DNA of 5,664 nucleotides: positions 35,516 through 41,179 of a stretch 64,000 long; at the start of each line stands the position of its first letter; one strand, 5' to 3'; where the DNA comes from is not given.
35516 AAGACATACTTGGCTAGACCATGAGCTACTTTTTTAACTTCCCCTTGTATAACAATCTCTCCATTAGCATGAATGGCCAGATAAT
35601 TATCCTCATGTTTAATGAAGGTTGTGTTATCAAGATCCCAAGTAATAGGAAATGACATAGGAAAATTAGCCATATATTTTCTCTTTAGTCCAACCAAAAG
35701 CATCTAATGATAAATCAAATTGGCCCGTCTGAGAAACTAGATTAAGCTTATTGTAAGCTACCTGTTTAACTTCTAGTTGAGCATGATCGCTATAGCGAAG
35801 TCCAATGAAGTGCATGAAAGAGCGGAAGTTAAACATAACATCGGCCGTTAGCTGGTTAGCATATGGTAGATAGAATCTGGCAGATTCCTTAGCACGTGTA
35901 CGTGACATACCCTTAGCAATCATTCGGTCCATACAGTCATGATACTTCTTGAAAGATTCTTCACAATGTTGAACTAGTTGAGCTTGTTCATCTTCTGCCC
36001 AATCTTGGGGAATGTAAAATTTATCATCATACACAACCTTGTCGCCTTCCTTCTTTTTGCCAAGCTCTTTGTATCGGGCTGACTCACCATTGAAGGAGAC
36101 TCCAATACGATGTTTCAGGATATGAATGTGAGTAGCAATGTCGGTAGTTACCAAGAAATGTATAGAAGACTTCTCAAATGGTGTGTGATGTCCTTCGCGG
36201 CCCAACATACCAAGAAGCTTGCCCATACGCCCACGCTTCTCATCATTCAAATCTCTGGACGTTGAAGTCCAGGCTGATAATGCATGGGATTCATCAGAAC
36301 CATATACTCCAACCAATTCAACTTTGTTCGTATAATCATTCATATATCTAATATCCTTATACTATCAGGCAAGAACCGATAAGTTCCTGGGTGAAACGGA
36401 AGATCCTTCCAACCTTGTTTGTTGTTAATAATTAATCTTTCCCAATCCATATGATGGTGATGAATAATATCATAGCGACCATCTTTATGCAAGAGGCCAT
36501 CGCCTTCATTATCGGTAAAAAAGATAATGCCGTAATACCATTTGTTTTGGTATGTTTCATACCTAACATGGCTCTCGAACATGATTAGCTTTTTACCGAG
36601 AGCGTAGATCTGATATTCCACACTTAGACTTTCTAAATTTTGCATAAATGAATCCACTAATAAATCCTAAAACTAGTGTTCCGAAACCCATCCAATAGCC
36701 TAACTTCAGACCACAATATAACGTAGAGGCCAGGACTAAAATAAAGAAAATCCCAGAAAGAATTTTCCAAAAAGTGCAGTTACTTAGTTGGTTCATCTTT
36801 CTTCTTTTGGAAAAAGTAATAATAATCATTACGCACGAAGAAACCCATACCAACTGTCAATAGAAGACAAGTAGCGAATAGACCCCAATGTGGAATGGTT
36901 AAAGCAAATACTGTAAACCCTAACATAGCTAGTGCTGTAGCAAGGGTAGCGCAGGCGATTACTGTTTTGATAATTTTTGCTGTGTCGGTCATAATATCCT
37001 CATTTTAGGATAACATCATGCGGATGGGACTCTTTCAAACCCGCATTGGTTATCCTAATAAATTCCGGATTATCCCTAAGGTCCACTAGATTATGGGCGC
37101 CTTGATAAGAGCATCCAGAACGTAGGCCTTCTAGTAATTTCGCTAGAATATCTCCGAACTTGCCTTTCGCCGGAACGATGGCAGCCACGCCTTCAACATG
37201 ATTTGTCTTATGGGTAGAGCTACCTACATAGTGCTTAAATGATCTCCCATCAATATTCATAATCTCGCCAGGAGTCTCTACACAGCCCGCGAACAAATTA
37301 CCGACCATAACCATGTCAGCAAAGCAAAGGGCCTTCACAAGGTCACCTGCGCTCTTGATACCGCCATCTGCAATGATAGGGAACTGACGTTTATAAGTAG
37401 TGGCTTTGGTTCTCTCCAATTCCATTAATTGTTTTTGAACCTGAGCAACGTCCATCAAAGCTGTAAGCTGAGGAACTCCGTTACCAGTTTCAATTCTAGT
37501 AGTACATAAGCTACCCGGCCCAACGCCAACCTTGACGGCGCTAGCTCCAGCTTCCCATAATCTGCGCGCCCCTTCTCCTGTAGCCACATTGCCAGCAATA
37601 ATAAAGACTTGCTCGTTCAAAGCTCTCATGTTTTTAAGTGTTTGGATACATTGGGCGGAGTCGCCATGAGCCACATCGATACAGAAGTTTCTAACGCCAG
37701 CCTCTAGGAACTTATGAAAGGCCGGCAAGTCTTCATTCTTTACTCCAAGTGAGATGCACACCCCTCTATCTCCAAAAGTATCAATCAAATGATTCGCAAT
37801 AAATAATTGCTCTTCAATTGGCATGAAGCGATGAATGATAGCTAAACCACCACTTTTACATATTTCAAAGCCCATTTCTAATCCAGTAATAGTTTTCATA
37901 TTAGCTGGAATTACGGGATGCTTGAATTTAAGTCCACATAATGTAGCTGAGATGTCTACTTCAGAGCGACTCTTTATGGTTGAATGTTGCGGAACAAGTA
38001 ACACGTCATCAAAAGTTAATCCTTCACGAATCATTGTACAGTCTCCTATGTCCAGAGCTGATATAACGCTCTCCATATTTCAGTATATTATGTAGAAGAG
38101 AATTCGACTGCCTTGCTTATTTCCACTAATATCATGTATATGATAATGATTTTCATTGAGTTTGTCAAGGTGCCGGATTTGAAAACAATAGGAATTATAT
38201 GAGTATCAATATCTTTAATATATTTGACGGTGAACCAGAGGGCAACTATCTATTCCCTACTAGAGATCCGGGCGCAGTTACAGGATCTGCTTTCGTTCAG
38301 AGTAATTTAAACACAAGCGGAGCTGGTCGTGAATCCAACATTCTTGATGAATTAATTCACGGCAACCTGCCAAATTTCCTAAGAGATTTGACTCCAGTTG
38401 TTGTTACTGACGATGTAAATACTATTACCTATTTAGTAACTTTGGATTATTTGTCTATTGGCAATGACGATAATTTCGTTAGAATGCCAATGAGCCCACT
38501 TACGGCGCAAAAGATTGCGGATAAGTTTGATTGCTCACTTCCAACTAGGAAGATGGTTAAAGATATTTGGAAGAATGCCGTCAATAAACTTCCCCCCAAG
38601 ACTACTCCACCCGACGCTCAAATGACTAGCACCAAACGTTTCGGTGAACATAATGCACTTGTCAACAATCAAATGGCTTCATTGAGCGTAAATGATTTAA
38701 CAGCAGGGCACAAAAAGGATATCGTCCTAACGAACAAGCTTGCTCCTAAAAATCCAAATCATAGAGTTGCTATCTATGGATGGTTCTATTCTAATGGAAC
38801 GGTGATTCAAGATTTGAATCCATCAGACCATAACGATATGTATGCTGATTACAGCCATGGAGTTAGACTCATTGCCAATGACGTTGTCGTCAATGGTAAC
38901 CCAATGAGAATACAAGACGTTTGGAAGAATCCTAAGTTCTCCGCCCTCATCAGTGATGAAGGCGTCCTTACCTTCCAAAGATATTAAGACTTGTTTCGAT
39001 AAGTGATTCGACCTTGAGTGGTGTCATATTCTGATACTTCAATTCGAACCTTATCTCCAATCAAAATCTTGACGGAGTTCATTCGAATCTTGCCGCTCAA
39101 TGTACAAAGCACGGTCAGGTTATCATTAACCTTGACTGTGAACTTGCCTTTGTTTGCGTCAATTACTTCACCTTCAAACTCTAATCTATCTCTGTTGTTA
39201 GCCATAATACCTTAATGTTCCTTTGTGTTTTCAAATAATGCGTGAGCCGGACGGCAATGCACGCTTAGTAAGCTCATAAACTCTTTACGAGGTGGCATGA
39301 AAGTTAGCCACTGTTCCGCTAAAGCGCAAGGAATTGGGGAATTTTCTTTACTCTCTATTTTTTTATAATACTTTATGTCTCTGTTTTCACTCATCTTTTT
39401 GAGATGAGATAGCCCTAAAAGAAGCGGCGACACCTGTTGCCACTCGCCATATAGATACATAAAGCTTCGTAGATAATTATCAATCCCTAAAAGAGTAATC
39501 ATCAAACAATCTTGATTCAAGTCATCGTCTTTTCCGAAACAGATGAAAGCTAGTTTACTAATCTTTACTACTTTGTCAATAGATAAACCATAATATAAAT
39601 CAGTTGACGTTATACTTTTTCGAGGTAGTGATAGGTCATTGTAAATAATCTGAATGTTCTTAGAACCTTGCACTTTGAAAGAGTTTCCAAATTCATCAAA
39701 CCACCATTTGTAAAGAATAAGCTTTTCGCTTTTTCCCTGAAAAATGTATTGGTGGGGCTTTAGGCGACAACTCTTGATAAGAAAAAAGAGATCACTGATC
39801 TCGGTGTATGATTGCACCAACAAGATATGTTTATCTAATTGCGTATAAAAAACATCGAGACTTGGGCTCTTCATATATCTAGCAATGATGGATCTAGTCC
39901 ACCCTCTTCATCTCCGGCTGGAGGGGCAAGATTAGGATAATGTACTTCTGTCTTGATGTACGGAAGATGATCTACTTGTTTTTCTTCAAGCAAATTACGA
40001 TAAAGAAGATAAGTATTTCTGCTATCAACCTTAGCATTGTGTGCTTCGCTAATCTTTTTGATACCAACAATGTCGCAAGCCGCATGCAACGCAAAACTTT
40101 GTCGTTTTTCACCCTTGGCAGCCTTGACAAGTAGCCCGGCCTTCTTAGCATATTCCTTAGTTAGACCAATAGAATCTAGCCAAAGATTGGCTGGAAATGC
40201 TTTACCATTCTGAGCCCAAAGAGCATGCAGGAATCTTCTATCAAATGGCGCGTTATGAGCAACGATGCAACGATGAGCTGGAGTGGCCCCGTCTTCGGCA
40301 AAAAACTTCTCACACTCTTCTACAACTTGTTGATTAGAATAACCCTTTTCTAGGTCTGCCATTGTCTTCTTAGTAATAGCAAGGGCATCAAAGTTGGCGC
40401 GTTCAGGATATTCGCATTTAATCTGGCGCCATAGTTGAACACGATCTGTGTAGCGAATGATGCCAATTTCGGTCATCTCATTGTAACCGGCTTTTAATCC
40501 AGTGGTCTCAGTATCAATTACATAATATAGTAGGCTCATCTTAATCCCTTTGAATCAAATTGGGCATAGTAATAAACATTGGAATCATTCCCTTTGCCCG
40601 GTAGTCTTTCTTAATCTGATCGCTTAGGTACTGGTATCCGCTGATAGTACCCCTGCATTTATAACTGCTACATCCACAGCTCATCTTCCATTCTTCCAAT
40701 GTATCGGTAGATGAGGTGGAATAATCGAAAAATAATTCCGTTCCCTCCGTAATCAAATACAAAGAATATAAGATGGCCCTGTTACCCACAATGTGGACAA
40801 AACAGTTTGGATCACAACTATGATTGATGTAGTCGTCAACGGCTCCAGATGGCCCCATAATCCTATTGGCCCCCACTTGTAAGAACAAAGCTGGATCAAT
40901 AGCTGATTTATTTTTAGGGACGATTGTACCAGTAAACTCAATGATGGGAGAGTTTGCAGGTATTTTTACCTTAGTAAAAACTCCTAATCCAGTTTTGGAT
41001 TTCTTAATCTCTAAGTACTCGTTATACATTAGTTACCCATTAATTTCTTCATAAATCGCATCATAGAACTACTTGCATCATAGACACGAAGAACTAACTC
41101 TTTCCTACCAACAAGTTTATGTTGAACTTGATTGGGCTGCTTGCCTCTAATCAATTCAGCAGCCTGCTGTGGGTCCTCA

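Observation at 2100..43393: Strong enrichment of the tripeptide DGY in virion proteins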

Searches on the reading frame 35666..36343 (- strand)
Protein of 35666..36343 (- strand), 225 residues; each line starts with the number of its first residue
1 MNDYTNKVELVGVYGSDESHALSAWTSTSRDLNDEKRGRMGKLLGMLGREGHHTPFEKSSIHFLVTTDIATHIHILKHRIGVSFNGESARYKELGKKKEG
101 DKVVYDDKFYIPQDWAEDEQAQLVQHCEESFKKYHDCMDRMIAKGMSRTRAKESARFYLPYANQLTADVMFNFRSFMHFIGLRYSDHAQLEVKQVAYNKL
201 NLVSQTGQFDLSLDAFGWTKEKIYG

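Call 30: search_protein_families(library=pfam, max_evalue=0.01, proteins=[window:35666-36343:-])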
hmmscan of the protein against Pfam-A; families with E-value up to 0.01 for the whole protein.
window:35666-36343:- (225 aa): 2 families
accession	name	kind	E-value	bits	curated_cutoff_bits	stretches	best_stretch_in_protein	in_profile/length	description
PF02511.20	Thy1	-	1.1e-32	113.8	24.8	1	15-205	8-187/191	Thymidylate synthase complementing protein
PF14099.13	Polysacc_lyase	-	0.0041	17.5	29.9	1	95-148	57-97/210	Polysaccharide lyase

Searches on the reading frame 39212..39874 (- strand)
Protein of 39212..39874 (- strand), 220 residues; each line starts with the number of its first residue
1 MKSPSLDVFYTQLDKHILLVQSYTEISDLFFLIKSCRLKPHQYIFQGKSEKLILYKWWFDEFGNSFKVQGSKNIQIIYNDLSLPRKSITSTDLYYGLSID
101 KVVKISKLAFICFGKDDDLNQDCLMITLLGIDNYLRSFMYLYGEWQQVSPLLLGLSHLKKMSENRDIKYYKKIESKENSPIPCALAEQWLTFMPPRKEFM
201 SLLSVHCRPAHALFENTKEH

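Call 30: search_protein_families(library=pfam, max_evalue=0.01, proteins=[window:39212-39874:-])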
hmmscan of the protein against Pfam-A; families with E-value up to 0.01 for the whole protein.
window:39212-39874:- (220 aa): 0 families

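Call 41: search_protein_families(library=pfam, max_evalue=1, proteins=[window:39212-39874:-])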
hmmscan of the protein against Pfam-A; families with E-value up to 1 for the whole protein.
window:39212-39874:- (220 aa): 1 family
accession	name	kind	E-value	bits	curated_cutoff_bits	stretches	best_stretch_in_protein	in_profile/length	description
PF09061.11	Stirrup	-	0.14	12.9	26.6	1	55-80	12-37/79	Stirrup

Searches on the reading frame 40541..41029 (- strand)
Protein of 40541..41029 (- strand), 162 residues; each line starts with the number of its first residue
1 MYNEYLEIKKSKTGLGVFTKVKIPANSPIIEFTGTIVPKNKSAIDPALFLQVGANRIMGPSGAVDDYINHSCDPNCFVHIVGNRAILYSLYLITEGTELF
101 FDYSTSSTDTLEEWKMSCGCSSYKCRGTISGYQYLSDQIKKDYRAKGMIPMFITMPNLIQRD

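Call 30: search_protein_families(library=pfam, max_evalue=0.01, proteins=[window:40541-41029:-])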
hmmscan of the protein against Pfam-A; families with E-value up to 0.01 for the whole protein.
window:40541-41029:- (162 aa): 1 family
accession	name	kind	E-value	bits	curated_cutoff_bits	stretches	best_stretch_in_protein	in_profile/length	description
PF00856.33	SET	-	8.5e-14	52.3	22.4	1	14-104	1-105/105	SET domain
